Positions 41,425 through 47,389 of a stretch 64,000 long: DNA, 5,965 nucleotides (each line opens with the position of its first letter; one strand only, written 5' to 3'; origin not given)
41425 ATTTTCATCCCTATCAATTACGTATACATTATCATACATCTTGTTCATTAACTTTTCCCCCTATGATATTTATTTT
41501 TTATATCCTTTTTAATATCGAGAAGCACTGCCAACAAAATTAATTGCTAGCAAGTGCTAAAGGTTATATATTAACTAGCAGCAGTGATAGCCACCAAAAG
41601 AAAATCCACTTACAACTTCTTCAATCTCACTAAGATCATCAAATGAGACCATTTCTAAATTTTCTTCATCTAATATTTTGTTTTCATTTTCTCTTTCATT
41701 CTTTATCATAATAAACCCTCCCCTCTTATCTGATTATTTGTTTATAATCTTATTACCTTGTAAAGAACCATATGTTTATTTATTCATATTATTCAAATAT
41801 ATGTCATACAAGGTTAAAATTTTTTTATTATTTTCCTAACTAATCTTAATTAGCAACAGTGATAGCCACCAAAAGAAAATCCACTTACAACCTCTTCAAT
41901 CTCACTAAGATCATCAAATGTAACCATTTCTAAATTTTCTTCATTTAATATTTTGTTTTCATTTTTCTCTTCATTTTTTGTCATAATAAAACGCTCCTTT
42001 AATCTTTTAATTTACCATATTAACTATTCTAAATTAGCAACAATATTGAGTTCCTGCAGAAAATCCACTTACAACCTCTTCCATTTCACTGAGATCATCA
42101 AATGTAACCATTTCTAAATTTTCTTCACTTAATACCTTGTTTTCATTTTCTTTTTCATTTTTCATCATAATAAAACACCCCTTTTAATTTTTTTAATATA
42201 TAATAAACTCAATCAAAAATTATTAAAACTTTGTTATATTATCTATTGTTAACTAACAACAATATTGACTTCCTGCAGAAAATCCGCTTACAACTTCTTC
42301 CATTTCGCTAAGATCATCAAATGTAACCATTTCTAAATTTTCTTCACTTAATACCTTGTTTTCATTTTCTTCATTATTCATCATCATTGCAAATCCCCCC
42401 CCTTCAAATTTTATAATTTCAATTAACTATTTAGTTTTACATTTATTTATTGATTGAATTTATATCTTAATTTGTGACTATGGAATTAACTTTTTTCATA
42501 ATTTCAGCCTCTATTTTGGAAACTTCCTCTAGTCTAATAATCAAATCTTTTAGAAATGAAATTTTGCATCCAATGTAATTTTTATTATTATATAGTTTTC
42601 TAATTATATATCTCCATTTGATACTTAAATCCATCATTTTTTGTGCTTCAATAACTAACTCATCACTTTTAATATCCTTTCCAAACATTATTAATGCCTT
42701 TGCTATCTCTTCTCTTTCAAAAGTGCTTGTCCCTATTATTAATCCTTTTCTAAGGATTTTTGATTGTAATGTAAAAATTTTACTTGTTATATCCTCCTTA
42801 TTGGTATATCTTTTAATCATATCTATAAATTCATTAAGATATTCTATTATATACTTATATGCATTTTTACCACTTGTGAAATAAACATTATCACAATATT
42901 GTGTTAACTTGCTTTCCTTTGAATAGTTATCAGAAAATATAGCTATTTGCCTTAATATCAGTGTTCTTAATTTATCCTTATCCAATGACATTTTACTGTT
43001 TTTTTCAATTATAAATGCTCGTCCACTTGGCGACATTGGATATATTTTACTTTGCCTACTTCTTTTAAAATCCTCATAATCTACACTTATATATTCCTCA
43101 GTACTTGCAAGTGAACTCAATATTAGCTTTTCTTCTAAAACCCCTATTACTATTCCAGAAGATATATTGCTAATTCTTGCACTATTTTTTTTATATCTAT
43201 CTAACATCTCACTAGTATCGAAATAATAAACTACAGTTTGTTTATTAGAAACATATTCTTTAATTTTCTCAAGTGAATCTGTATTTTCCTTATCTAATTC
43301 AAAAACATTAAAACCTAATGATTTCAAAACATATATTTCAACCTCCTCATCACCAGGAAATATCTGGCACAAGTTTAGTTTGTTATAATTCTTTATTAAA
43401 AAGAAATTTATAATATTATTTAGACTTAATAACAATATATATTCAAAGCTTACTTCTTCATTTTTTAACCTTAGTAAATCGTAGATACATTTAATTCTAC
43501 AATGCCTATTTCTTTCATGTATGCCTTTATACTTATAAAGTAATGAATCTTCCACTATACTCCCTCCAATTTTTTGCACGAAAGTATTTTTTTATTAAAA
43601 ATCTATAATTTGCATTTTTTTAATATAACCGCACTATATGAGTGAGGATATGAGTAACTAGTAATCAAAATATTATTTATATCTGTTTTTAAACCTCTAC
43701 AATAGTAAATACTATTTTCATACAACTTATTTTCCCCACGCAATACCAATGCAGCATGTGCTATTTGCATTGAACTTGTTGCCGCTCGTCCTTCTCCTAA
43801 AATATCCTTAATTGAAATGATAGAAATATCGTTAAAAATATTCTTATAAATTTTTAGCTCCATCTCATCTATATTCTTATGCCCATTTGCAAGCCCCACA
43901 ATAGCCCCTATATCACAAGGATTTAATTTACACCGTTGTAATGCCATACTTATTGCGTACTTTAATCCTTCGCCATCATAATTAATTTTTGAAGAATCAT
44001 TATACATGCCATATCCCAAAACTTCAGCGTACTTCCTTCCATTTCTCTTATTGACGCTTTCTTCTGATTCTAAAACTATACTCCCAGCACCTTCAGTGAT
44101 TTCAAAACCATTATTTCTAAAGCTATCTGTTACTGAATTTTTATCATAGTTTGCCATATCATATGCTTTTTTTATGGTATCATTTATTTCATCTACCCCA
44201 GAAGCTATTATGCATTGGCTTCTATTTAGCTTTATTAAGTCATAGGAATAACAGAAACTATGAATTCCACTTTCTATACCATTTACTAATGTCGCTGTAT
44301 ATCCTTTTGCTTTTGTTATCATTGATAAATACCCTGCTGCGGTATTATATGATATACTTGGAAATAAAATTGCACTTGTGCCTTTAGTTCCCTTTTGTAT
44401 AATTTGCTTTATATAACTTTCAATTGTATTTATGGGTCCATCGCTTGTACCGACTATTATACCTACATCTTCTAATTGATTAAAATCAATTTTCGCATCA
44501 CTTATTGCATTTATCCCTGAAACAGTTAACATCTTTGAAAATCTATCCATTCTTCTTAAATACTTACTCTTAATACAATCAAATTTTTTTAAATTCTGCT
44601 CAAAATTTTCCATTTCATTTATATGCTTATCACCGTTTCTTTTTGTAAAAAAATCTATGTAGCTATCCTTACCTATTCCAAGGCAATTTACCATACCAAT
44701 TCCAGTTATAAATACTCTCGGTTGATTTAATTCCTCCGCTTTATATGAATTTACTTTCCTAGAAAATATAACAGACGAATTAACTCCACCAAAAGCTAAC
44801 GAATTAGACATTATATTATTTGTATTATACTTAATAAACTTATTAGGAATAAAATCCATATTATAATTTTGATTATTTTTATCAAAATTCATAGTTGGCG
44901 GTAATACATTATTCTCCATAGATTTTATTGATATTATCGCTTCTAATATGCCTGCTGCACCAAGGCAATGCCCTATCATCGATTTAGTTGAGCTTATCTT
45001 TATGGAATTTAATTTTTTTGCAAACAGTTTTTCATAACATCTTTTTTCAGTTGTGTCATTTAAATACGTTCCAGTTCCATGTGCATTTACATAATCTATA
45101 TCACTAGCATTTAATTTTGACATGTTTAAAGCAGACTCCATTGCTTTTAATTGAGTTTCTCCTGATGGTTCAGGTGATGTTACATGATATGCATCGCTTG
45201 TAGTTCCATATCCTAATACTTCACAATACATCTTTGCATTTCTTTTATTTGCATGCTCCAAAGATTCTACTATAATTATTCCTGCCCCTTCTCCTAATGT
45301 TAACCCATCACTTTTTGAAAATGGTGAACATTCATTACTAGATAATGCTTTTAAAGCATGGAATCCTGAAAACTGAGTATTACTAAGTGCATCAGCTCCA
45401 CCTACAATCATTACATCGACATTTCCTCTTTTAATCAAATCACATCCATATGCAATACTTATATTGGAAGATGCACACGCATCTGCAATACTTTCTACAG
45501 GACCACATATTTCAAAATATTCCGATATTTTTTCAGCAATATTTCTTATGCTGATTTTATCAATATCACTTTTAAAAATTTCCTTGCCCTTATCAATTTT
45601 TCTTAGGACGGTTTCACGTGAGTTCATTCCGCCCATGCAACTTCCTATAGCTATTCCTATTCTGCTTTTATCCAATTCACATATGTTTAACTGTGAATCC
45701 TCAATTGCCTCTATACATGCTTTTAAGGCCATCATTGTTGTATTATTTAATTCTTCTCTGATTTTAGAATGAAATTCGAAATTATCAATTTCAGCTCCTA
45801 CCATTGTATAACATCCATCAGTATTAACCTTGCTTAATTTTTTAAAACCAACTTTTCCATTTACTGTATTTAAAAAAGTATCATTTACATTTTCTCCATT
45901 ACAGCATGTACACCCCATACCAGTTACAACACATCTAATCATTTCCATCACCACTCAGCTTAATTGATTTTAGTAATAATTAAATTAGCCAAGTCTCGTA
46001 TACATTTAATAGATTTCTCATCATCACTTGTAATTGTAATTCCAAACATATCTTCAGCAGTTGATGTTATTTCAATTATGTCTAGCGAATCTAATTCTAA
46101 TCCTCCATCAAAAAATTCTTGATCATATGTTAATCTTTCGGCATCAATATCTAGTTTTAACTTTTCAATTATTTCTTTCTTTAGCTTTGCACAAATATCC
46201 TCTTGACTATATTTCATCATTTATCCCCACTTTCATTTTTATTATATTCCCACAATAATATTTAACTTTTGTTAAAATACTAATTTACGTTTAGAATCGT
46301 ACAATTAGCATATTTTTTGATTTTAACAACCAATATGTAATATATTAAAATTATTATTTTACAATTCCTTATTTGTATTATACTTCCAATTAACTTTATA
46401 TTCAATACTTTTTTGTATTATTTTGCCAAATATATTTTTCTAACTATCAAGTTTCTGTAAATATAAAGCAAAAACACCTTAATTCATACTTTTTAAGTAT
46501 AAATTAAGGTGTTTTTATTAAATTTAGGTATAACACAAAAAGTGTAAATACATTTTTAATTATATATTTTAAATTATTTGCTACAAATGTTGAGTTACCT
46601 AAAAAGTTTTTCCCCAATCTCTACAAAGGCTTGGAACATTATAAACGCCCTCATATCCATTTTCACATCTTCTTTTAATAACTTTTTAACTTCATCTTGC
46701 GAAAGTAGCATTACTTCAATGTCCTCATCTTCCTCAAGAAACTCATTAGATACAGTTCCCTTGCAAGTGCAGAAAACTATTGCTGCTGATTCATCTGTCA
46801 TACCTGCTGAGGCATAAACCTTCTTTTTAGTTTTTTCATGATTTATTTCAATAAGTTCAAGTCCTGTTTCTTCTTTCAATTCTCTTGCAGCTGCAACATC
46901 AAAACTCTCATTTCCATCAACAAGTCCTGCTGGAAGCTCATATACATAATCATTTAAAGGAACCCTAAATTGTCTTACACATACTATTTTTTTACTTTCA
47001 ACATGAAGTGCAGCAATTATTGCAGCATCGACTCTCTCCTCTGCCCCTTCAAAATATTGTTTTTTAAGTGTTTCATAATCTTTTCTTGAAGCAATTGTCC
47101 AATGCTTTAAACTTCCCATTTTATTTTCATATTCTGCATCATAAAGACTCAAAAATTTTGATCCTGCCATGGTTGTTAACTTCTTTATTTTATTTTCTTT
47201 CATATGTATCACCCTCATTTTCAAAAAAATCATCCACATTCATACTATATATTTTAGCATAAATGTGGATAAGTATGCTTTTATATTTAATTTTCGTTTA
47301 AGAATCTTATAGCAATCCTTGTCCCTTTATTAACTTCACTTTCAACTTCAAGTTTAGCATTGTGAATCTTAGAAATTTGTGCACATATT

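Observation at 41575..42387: Four tandem unannotated 44-aa precursor peptide genes with a conserved leader and hypervariable CC-terminated core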

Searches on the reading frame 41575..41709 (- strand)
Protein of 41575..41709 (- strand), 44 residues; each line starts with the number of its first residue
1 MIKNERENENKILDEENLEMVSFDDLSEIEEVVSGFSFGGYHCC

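Call 6: search_protein_families(library=ncbifam, proteins=[window:41575-41709:-], max_evalue=0.01)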
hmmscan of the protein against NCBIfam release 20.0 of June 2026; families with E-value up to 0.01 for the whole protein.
window:41575-41709:- (44 aa): 0 families

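Call 11: find_homologous_proteins(query=window:41578-41709:-, max_evalue=1)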
Query seq(44 aa) (44 aa): 1 proteins with E <= 1 among 1 candidates.
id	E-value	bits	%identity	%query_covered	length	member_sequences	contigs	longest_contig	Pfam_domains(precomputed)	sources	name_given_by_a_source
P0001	5.7e-21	90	98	100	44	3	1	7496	-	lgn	-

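Call 13: find_encoding_contigs(protein=P0001, flank=10000)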
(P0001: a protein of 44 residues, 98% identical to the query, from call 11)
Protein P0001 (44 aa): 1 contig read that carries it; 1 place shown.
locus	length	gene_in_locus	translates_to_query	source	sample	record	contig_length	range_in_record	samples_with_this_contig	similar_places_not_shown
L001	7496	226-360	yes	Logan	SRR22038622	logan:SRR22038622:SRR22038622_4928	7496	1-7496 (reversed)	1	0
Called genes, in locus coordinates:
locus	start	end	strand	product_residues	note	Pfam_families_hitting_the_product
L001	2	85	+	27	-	?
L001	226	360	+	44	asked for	-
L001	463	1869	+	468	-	PF04055:Radical_SAM, PF13353:Fer4_12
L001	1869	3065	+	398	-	-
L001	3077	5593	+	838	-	PF12704:MacB_PCD (faint), PF02687:FtsX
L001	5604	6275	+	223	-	PF02463:SMC_N (weak), PF00005:ABC_tran, PF13175:AAA_15 (faint), PF13555:AAA_29 (weak)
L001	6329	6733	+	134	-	PF00364:Biotin_lipoyl, PF25917:BSH_RND (faint), PF25997:BSH_YhbJ (weak)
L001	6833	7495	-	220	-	?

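Call 63: search_protein_families(library=ncbifam, proteins=[window:41578-41709:-], max_evalue=10)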
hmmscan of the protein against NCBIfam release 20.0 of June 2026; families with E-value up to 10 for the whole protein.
seq(44 aa): 0 families

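Call 64: search_protein_families(library=pfam, proteins=[window:41578-41709:-], max_evalue=10)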
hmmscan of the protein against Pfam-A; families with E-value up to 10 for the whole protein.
seq(44 aa): 0 families

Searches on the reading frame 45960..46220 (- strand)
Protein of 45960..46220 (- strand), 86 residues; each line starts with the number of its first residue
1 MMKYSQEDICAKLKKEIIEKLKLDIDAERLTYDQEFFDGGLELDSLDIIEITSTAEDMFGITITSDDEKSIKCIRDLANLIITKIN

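Call 64: search_protein_families(library=pfam, proteins=[window:45960-46220:-], max_evalue=10)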
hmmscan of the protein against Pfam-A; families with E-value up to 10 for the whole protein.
window:45960-46220:- (86 aa): 3 families
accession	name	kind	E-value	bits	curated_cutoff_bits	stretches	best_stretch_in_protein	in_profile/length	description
PF00550.31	PP-binding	-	1e-09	38.9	20.8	1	13-81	3-67/67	Phosphopantetheine attachment site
PF22717.1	SNaCT10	-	0.026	15.4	27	1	61-78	15-32/42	Short NACHT-associated C-Terminal domain, family 10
PF14573.12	PP-binding_2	-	0.054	14.2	32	1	43-84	46-87/96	Acyl-carrier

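Call 93: list_cluster_members(proteins=[window:41578-41709:-, window:41853-41984:-, window:42037-42168:-, window:42256-42387:-, window:45960-46220:-, window:38870-40066:-])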
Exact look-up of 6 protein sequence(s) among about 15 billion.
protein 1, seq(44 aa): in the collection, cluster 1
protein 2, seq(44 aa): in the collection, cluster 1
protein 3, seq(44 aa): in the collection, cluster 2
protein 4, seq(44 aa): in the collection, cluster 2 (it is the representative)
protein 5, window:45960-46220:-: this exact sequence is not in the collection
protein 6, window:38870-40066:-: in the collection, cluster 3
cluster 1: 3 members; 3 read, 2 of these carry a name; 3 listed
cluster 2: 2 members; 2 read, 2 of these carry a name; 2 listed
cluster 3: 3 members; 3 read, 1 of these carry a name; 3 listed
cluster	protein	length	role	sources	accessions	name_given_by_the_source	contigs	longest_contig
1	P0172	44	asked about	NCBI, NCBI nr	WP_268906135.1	hypothetical protein [Clostridium hydrogenum]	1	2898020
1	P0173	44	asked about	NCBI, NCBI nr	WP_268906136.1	hypothetical protein [Clostridium hydrogenum]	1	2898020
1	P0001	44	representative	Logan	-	-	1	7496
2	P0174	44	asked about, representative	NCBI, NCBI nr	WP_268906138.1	hypothetical protein [Clostridium hydrogenum]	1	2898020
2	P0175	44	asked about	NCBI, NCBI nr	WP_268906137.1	hypothetical protein [Clostridium hydrogenum]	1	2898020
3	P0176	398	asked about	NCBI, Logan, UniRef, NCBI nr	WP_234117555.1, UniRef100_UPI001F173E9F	zinc metalloprotease [Clostridium hydrogenum] | hypothetical protein n=1 Tax=Clostridium hydrogenum TaxID=2855764 RepID=UPI001F173E9F | hypothetical protein [Clostridium hydrogenum]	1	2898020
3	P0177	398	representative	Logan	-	-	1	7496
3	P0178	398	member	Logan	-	-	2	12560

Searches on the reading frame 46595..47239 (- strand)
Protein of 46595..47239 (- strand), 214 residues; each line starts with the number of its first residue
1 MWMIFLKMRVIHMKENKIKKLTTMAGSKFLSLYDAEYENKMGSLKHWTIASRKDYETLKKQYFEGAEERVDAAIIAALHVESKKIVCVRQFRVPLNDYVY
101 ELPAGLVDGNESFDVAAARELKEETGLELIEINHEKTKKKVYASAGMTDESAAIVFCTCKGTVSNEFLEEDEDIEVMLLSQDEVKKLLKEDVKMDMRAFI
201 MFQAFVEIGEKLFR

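Call 5: search_protein_families(library=pfam, proteins=[window:46595-47239:-], max_evalue=0.01)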
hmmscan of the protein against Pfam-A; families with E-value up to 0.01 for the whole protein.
window:46595-47239:- (214 aa): 1 family
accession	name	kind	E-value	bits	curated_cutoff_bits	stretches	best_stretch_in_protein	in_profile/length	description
PF00293.34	NUDIX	-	4.9e-14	52.9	21.1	1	72-190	5-121/134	NUDIX domain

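Call 6: search_protein_families(library=ncbifam, proteins=[window:46595-47239:-], max_evalue=0.01)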
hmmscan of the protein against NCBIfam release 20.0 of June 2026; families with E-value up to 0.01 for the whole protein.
window:46595-47239:- (214 aa): 15 families
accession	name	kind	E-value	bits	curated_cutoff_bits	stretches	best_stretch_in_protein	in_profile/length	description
NF008736.0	PRK11762.1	equivalog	2.6e-10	40.1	169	1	63-195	39-167/186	ADP compounds hydrolase NudE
TIGR00052.1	TIGR00052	subfamily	3.9e-09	36.3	79.55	1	68-184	42-165/188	nudix-type nucleoside diphosphatase, YffH/AdpP family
NF008003.0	PRK10729.1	equivalog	1.3e-08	34.4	248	1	68-200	55-191/210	ADP-ribose diphosphatase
NF001299.0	PRK00241.1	equivalog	2.1e-07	30.7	158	1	69-132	133-193/263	NAD(+) diphosphatase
NF003787.0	PRK05379.1-4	equivalog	1.8e-06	27.2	449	1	64-131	200-266/346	bifunctional nicotinamide-nucleotide adenylyltransferase/Nudix hydroxylase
NF011585.0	PRK15009.1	equivalog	3.5e-05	23.6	234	1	52-203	29-182/191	GDP-mannose pyrophosphatase NudK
NF006530.0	PRK08999.1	equivalog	6.3e-05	22.2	245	1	75-143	10-78/315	Nudix family hydrolase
NF001938.0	PRK00714.1-5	equivalog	6.9e-05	22.3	116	1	95-138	42-85/172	RNA pyrophosphohydrolase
NF008044.0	PRK10776.1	equivalog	0.00068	19.5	148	1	99-137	32-70/130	8-oxo-dGTP diphosphatase MutT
NF001936.0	PRK00714.1-3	equivalog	0.0024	17.7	118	1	73-142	13-79/155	RNA pyrophosphohydrolase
NF052459.1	OxoGTPPhMutT1Mycb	equivalog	0.0038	16.4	475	1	100-128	31-59/292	8-oxo-(d)GTP phosphatase MutT1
TIGR02705.1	nudix_YtkD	equivalog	0.0042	16.6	154.4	0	100-132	47-79/156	RNA deprotection pyrophosphohydrolase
NF003788.0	PRK05379.1-5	equivalog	0.0063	15.9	354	1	76-129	217-269/351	bifunctional nicotinamide-nucleotide adenylyltransferase/Nudix hydroxylase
NF003791.0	PRK05379.2-3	equivalog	0.0072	15.5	409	1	70-129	200-258/340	bifunctional nicotinamide-nucleotide adenylyltransferase/Nudix hydroxylase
NF003785.0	PRK05379.1-1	equivalog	0.009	15.2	418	0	54-131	185-261/347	bifunctional nicotinamide-nucleotide adenylyltransferase/Nudix hydroxylase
